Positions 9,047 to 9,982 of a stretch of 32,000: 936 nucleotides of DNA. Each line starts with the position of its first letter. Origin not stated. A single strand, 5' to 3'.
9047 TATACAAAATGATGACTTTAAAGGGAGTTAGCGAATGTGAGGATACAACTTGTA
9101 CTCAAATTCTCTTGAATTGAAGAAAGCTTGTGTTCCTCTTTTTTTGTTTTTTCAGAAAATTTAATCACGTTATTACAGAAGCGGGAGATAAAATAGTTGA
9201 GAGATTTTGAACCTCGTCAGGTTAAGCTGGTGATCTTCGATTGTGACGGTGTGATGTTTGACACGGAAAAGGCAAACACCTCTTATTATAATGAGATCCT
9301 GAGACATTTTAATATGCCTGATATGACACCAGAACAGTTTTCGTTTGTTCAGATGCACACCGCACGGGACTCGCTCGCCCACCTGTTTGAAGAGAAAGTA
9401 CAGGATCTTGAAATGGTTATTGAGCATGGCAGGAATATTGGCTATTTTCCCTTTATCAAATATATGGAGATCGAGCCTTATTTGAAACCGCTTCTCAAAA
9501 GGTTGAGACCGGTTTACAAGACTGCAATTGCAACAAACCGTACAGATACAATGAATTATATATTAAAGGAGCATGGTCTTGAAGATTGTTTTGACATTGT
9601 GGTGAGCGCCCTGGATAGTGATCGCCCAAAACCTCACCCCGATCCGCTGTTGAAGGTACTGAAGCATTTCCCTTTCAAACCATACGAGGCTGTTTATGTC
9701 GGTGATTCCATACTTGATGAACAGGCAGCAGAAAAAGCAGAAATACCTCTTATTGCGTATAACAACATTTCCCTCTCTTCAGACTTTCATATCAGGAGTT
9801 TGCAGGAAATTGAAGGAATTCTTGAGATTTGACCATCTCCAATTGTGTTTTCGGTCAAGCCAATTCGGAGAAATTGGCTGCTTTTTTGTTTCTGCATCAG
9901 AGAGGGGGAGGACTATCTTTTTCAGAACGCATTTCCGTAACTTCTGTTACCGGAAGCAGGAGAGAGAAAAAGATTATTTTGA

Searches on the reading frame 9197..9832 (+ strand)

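Call 26: search_protein_families(library=pfam, proteins=[window:9197-9832:+], max_evalue=0.01)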
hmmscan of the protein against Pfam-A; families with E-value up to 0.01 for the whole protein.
window:9197-9832:+ (211 aa): 2 families
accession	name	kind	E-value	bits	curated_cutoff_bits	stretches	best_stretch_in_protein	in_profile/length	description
PF13419.12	HAD_2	-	5.9e-32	111.6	23.8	1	12-187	1-177/178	Haloacid dehalogenase-like hydrolase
PF00702.32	Hydrolase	-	1.2e-22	81.6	26.4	1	9-181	1-190/191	haloacid dehalogenase-like hydrolase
